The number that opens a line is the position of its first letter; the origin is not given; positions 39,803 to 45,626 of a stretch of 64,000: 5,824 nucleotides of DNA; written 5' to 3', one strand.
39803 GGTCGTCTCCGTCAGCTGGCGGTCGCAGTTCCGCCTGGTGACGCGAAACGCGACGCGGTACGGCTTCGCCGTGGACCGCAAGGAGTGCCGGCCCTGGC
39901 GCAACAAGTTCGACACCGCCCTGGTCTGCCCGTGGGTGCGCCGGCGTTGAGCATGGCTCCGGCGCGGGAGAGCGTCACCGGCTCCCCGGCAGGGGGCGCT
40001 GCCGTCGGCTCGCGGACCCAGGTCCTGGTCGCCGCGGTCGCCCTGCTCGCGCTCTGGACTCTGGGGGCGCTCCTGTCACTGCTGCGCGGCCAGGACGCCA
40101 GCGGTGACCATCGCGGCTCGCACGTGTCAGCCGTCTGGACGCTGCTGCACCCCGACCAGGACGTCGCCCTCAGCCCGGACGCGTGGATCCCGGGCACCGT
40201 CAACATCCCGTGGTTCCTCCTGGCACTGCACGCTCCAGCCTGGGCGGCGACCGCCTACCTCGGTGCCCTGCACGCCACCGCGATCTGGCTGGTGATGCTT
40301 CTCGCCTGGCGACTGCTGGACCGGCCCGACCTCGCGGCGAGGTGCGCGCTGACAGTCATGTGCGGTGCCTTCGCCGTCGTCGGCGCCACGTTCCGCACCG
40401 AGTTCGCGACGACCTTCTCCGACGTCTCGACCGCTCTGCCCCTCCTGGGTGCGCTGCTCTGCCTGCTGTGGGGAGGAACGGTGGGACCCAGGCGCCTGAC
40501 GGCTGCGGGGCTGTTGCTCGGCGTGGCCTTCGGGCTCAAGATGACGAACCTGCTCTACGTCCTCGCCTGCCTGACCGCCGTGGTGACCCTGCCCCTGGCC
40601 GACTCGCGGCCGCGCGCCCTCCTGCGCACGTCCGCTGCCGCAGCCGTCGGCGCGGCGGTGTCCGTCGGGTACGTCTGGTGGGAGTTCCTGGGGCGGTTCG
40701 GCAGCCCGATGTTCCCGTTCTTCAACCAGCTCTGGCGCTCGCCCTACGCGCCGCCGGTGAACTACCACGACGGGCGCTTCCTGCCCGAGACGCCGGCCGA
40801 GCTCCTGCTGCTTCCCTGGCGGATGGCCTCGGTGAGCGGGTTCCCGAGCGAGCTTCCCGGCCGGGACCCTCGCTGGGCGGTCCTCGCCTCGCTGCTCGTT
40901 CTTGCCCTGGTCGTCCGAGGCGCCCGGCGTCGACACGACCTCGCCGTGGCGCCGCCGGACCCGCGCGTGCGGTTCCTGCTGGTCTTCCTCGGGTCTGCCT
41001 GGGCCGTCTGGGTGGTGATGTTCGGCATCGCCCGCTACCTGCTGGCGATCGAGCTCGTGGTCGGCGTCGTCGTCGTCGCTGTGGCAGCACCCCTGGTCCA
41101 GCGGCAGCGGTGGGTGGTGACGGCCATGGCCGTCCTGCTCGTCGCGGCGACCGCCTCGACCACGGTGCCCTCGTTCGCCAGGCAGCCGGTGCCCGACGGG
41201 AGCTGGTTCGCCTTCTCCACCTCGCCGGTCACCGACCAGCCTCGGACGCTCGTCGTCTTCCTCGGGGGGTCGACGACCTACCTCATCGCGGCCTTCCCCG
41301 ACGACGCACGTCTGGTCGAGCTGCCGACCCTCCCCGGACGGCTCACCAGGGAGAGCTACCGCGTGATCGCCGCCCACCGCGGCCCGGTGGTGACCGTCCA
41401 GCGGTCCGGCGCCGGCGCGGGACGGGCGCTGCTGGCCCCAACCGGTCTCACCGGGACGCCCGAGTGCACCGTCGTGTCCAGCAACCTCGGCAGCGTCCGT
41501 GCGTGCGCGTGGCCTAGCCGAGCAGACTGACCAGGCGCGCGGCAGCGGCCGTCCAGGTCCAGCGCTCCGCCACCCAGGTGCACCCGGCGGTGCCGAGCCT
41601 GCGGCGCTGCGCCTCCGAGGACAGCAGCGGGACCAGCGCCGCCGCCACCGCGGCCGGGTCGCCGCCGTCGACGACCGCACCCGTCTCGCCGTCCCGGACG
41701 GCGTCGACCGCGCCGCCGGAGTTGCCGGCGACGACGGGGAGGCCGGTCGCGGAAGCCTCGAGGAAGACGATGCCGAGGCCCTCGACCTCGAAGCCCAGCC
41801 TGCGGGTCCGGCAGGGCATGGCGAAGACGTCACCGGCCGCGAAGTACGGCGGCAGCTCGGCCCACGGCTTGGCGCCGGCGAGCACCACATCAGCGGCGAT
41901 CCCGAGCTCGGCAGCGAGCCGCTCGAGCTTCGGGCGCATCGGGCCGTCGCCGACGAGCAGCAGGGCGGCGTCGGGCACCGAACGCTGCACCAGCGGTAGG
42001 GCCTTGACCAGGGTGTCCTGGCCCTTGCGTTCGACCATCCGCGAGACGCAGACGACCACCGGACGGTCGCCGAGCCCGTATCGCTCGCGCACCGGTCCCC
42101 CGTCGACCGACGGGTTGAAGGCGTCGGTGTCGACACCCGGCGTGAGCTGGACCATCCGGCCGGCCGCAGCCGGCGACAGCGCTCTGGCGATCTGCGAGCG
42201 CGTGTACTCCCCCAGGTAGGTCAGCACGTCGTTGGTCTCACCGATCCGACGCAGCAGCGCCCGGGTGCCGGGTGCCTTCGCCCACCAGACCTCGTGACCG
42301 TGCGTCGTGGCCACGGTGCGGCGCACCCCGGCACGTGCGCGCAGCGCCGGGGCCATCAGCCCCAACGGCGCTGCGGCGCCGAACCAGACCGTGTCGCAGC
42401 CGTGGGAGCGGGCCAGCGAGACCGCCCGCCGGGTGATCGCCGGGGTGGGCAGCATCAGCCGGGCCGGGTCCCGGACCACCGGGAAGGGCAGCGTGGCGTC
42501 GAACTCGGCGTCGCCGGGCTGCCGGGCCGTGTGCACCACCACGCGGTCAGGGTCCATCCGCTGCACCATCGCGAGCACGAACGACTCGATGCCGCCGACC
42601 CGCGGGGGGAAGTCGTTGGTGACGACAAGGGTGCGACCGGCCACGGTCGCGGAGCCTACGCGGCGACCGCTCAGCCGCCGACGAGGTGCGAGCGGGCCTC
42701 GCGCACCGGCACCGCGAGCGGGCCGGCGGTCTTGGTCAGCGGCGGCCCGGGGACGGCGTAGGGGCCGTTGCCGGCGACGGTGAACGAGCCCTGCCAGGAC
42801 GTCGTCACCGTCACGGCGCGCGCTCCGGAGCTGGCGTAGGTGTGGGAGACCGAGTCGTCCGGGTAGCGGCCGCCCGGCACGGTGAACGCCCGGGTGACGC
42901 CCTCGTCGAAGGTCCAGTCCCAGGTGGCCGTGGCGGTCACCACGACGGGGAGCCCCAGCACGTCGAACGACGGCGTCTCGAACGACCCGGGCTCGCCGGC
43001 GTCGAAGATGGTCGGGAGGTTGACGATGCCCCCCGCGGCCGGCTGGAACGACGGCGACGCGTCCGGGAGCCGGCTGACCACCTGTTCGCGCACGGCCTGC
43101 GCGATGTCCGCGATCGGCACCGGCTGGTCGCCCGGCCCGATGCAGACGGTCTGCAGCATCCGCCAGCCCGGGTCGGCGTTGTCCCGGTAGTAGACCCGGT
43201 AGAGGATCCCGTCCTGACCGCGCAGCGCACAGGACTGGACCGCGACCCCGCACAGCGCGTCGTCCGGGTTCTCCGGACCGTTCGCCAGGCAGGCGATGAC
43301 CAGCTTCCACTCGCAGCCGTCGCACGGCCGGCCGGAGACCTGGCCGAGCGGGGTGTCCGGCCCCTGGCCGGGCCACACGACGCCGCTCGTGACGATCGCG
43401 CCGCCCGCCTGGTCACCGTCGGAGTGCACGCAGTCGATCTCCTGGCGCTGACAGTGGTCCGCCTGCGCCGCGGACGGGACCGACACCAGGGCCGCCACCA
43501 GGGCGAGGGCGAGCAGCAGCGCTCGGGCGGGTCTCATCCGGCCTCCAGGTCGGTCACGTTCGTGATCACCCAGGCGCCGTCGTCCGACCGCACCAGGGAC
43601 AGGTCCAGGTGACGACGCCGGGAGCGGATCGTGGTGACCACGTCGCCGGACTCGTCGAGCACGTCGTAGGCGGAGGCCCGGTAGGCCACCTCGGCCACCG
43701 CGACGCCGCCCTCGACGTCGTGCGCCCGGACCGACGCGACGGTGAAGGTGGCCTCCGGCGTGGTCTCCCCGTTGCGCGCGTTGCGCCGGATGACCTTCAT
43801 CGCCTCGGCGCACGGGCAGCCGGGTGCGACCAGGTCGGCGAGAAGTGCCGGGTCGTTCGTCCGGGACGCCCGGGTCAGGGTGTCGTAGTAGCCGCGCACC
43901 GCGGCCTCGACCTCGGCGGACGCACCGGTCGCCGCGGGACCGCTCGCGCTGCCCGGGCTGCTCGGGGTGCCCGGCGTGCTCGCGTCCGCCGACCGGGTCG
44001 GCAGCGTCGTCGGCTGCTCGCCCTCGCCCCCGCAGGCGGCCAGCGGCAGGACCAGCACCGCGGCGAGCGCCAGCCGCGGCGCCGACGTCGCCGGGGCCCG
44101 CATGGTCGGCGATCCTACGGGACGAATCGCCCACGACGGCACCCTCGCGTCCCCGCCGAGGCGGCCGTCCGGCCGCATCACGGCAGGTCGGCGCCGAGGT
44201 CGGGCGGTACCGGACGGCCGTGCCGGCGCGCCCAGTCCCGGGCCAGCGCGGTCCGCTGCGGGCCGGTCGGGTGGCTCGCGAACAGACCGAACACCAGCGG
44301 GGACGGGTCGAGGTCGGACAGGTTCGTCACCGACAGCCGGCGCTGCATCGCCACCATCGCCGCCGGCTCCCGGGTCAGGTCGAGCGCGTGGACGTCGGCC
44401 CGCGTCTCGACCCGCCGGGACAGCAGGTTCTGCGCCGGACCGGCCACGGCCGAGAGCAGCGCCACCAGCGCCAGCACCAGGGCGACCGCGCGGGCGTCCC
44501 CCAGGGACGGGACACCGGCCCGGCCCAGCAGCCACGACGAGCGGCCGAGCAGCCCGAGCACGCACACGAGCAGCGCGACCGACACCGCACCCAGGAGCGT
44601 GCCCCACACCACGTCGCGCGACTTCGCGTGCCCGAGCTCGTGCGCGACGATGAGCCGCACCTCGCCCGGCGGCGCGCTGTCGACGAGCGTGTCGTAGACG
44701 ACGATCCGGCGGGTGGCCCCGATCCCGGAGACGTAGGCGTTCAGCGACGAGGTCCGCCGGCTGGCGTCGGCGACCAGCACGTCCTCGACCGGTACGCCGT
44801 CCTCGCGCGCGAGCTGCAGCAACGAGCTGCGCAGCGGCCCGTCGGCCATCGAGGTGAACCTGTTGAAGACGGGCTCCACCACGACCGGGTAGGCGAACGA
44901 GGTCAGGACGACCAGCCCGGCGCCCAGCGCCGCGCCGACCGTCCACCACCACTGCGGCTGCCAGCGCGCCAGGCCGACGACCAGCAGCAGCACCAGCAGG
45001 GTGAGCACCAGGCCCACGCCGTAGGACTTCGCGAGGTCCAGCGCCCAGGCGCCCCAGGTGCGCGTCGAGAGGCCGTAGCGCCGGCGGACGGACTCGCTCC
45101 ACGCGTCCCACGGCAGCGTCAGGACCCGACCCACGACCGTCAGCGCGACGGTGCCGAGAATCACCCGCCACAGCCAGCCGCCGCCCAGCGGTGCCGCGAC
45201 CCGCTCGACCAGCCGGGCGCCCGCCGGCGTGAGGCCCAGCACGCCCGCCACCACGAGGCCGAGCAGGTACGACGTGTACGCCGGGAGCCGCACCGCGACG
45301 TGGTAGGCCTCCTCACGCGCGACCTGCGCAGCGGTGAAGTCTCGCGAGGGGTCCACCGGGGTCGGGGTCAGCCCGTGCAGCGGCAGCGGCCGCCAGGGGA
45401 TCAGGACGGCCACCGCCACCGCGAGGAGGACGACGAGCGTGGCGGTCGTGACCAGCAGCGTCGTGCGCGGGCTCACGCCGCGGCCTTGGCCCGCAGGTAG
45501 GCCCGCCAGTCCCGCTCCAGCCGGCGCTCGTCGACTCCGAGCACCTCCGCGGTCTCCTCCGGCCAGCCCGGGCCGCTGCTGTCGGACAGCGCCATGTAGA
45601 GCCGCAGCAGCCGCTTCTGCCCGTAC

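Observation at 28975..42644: Complete Tad/Flp pilus locus with two Flp pilin genes packed against two GT-C (GT87-like) glycosyltransferases: candidate dedicated pilin-glycosylation module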

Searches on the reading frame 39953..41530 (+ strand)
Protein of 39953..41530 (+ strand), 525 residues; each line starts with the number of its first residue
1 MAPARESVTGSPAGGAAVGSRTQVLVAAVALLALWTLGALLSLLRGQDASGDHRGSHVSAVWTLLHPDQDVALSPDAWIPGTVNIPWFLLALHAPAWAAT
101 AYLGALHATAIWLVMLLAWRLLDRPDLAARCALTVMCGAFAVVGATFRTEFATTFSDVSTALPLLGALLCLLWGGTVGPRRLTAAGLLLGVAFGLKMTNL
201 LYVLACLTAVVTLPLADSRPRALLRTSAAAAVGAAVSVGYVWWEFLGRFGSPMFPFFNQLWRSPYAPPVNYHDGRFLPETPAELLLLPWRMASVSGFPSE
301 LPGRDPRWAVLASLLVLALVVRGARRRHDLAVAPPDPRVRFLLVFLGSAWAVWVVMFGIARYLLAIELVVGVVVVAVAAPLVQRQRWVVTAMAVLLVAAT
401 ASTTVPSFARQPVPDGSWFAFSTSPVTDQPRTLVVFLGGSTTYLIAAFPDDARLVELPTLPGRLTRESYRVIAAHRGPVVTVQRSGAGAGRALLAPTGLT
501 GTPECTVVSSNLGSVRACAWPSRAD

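Call 7: search_protein_families(library=pfam, proteins=[window:39953-41530:+], max_evalue=1)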
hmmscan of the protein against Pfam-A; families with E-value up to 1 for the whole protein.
window:39953-41530:+ (525 aa): 1 family
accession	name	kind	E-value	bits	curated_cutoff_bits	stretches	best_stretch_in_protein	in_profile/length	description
PF24377.1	DUF7533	-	0.23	12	27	0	351-394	15-57/74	Family of unknown function (DUF7533)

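Call 8: search_protein_families(library=ncbifam, proteins=[window:39953-41530:+], max_evalue=1)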
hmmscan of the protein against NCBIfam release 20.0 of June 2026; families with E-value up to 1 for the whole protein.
window:39953-41530:+ (525 aa): 0 families

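Call 41: search_protein_families(library=pfam, proteins=[L010:19747-21117:+, L010:14294-15883:+, L010:19402-19611:+, L011:19284-19496:+, L011:19695-20771:+, L011:20783-20974:+, L011:14299-15768:+], max_evalue=0.1)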
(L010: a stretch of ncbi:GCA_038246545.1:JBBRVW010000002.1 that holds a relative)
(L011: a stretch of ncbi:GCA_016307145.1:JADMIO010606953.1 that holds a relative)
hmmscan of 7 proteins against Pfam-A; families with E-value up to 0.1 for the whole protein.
L010:19747-21117:+ (456 aa): 0 families

L010:14294-15883:+ (529 aa): 3 families
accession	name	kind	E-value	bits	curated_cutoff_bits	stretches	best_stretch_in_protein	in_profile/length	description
PF13185.12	GAF_2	-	4.6e-06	27.3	28.6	1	385-502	11-132/136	GAF domain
PF01590.32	GAF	-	0.0087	17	22.4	1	379-501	4-129/133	GAF domain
PF13492.12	GAF_3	-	0.018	15.9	27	1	392-502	17-124/129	GAF domain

L010:19402-19611:+ (69 aa): 2 families
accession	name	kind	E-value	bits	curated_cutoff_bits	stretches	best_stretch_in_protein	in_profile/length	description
PF04964.19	Flp_Fap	-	6.2e-11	42.4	32.2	1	12-54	3-45/46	Flp/Fap pilin component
PF14029.11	DUF4244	-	0.011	15.5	27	1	9-36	5-35/54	Protein of unknown function (DUF4244)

L011:19284-19496:+ (70 aa): 2 families
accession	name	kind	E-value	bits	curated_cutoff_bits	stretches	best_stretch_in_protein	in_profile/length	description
PF04964.19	Flp_Fap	-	4.4e-10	39.6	32.2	1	13-50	5-42/46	Flp/Fap pilin component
PF16982.10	Flp1_like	-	0.025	14.5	33.5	1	12-49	5-42/49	Putative Flagellin, Flp1-like, domain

L011:19695-20771:+ (358 aa): 3 families
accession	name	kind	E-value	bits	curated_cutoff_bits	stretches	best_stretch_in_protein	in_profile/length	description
PF14378.12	PAP2_3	-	2.2e-22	80.3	27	1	149-320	26-188/190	PAP2 superfamily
PF01569.27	PAP2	-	6.9e-07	29.5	27.2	1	260-329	50-127/130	PAP2 superfamily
PF14360.12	PAP2_C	-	0.00048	21.1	27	1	269-321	17-70/74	PAP2 superfamily C-terminal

L011:20783-20974:+ (63 aa): 0 families

L011:14299-15768:+ (489 aa): 2 families
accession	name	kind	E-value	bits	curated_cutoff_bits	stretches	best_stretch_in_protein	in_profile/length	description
PF13185.12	GAF_2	-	9.3e-05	23.1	28.6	1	345-463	11-133/136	GAF domain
PF01590.32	GAF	-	0.094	13.7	22.4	0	340-461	5-129/133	GAF domain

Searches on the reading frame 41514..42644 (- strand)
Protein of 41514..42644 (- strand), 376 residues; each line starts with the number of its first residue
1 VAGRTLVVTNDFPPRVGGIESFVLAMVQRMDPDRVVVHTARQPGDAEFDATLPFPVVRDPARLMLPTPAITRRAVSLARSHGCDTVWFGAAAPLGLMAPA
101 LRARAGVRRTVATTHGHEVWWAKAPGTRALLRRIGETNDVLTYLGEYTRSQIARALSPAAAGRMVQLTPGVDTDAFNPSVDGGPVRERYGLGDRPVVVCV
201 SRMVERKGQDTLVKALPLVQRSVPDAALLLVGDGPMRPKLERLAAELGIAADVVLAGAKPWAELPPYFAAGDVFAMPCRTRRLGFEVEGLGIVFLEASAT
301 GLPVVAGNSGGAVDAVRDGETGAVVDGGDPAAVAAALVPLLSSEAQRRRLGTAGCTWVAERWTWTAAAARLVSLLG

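Call 7: search_protein_families(library=pfam, proteins=[window:41514-42644:-], max_evalue=1)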
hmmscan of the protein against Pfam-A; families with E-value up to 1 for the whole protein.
window:41514-42644:- (376 aa): 5 families
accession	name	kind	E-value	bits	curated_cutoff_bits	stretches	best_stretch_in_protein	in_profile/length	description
PF00534.26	Glycos_transf_1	-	2e-36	125.5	26.4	1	192-354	13-169/172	Glycosyl transferases group 1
PF13692.12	Glyco_trans_1_4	-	7.7e-35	120.7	27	1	194-342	1-141/142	Glycosyl transferases group 1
PF13439.12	Glyco_transf_4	-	4.7e-11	43.4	28.5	1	16-174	1-169/170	Glycosyltransferase Family 4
PF20706.3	GT4-conflict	-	1e-06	28.4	26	1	66-371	59-385/385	Family 4 Glycosyltransferase in conflict systems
PF13524.12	Glyco_trans_1_2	-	0.0034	17.8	25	1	294-372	67-143/144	Glycosyl transferase-like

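Call 8: search_protein_families(library=ncbifam, proteins=[window:41514-42644:-], max_evalue=1)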
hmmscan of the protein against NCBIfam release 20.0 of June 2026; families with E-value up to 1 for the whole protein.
window:41514-42644:- (376 aa): 42 families (the best 25 are shown)
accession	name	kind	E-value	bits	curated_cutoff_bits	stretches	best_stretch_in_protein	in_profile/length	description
TIGR03088.1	stp2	hypoth_equivalog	5.3e-34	117.9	409.05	1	103-370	100-365/374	TIGR03088 family PEP-CTERM/XrtA system glycosyltransferase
TIGR04063.1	stp3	hypoth_equivalog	2e-33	115.8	442.05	1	127-370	147-387/397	TIGR04063 family PEP-CTERM/XrtA system glycosyltransferase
TIGR03449.1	mycothiol_MshA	equivalog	6.9e-30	104.2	462.5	1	159-373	185-398/406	D-inositol-3-phosphate glycosyltransferase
NF041876.1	EPS_EpsE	equivalog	3.6e-24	85.7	400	1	150-370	174-388/389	exopolysaccharide biosynthesis GT4 family glycosyltransferase EpsE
TIGR04047.1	MSMEG_0565_glyc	hypoth_equivalog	1.6e-23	83.5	259.85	1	165-372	162-368/373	MSMEG_0565 family glycosyltransferase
TIGR03999.1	thiol_BshA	equivalog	1.6e-23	83.2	273.7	1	97-363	102-358/375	N-acetyl-alpha-D-glucosaminyl L-malate synthase BshA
TIGR02149.1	glgA_Coryne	subfamily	3.8e-18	65.8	302.4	1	149-373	156-385/391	glycogen synthase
NF038298.1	EPS_HpsO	equivalog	3.6e-16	58.9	575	1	170-372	177-381/388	hormogonium polysaccharide biosynthesis glycosyltransferase HpsO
TIGR03087.1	stp1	hypoth_equivalog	1.5e-14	54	316.65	1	148-375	182-394/397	TIGR03087 family PEP-CTERM/XrtA system glycosyltransferase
TIGR02472.1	sucr_P_syn_N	equivalog_domain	5.2e-14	51.9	576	2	287-370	350-433/439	sucrose-phosphate synthase, putative, glycosyltransferase domain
NF053787.1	GlcN_PG_synth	equivalog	3.4e-13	49.2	480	1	168-372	170-353/361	N-acetylglucosaminyl phosphatidylglycerol synthase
NF047684.1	TeichurnBiosyTuaC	equivalog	2.3e-12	46.6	550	1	160-317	183-329/391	teichuronic acid biosynthesis protein TuaC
TIGR04005.1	wcaL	equivalog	1.6e-10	40.4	537.6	1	197-338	225-365/406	colanic acid biosynthesis glycosyltransferase WcaL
TIGR02095.1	glgA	subfamily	8e-10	38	328.45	1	187-372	284-471/477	glycogen/starch synthase, ADP-glucose type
NF038295.1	EPS_HpsP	equivalog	2.2e-09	36.8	550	1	183-373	195-382/388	hormogonium polysaccharide biosynthesis glycosyltransferase HpsP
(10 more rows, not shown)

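Call 41: search_protein_families(library=pfam, proteins=[L010:19747-21117:+, L010:14294-15883:+, L010:19402-19611:+, L011:19284-19496:+, L011:19695-20771:+, L011:20783-20974:+, L011:14299-15768:+], max_evalue=0.1)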
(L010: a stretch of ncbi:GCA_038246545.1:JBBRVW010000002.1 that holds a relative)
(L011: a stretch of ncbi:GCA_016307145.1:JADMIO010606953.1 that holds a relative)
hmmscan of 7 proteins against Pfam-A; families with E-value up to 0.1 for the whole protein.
L010:19747-21117:+ (456 aa): 0 families

L010:14294-15883:+ (529 aa): 3 families
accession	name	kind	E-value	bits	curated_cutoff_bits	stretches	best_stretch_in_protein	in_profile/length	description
PF13185.12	GAF_2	-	4.6e-06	27.3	28.6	1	385-502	11-132/136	GAF domain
PF01590.32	GAF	-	0.0087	17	22.4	1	379-501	4-129/133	GAF domain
PF13492.12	GAF_3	-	0.018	15.9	27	1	392-502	17-124/129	GAF domain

L010:19402-19611:+ (69 aa): 2 families
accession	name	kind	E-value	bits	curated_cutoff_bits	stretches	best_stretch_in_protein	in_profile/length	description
PF04964.19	Flp_Fap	-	6.2e-11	42.4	32.2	1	12-54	3-45/46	Flp/Fap pilin component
PF14029.11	DUF4244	-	0.011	15.5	27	1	9-36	5-35/54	Protein of unknown function (DUF4244)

L011:19284-19496:+ (70 aa): 2 families
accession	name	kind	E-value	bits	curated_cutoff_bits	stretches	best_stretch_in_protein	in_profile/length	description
PF04964.19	Flp_Fap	-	4.4e-10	39.6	32.2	1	13-50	5-42/46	Flp/Fap pilin component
PF16982.10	Flp1_like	-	0.025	14.5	33.5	1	12-49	5-42/49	Putative Flagellin, Flp1-like, domain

L011:19695-20771:+ (358 aa): 3 families
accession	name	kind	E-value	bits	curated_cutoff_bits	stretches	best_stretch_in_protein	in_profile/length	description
PF14378.12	PAP2_3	-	2.2e-22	80.3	27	1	149-320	26-188/190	PAP2 superfamily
PF01569.27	PAP2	-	6.9e-07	29.5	27.2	1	260-329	50-127/130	PAP2 superfamily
PF14360.12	PAP2_C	-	0.00048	21.1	27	1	269-321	17-70/74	PAP2 superfamily C-terminal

L011:20783-20974:+ (63 aa): 0 families

L011:14299-15768:+ (489 aa): 2 families
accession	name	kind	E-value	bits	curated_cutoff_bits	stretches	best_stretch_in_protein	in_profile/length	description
PF13185.12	GAF_2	-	9.3e-05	23.1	28.6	1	345-463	11-133/136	GAF domain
PF01590.32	GAF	-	0.094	13.7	22.4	0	340-461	5-129/133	GAF domain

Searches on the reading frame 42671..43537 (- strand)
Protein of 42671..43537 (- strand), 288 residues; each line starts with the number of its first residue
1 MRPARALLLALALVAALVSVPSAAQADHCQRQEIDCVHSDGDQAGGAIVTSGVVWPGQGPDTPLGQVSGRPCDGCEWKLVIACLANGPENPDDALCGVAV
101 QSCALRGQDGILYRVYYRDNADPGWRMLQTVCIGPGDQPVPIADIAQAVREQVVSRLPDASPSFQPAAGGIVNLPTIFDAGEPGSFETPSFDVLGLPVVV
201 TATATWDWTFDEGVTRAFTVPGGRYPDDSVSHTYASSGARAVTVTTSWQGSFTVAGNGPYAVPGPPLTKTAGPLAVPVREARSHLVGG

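Call 7: search_protein_families(library=pfam, proteins=[window:42671-43537:-], max_evalue=1)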
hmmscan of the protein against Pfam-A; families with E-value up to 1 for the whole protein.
window:42671-43537:- (288 aa): 1 family
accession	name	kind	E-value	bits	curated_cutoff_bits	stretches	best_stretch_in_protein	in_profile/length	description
PF00801.26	PKD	-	0.026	15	23.5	1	193-246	12-65/80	PKD domain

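Call 8: search_protein_families(library=ncbifam, proteins=[window:42671-43537:-], max_evalue=1)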
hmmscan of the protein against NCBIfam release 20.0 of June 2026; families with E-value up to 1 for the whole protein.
window:42671-43537:- (288 aa): 0 families

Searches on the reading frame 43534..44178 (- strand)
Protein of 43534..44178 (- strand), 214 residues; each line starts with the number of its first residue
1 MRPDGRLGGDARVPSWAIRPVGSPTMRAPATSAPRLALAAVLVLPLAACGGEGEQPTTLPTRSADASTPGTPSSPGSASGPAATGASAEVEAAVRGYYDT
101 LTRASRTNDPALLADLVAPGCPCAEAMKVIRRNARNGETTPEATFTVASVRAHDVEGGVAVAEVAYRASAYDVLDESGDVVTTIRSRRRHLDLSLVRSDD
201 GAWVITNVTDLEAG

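Call 7: search_protein_families(library=pfam, proteins=[window:43534-44178:-], max_evalue=1)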
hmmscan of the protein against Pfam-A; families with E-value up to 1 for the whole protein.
window:43534-44178:- (214 aa): 0 families

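Call 8: search_protein_families(library=ncbifam, proteins=[window:43534-44178:-], max_evalue=1)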
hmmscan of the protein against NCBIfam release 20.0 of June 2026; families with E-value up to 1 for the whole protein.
window:43534-44178:- (214 aa): 3 families
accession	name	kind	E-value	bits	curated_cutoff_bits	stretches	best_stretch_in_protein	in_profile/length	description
TIGR02246.1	TIGR02246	subfamily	0.026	14.5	33.95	1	91-207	3-120/128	SgcJ/EcaC family oxidoreductase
NF058595.1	invert_tail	domain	0.14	12.5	37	1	27-72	50-87/113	lipo-invert putative C-terminal anchoring domain-containing protein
NF053527.1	lipo_Cory_WKLS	subfamily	0.16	11.9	105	1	37-75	4-36/166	WKL family lipoprotein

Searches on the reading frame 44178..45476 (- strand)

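Call 7: search_protein_families(library=pfam, proteins=[window:44178-45476:-], max_evalue=1)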
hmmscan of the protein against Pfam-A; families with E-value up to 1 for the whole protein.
window:44178-45476:- (432 aa): 5 families
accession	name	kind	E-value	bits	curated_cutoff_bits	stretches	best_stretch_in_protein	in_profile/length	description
PF01435.24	Peptidase_M48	-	5.3e-27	95.3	20.3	1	214-415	6-185/186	Peptidase family M48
PF16491.10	Peptidase_M48_N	-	3.9e-17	63.1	27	1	71-206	43-179/179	CAAX prenyl protease N-terminal, five membrane helices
PF05569.17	Peptidase_M56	-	3.1e-05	23.8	31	1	257-297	177-217/296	BlaR1 peptidase M56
PF19639.4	DUF6142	-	0.0078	16.8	27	1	284-358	12-75/103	Family of unknown function (DUF6142)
PF13663.11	DUF4148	-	0.17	12.8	27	0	8-55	6-44/62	Domain of unknown function (DUF4148)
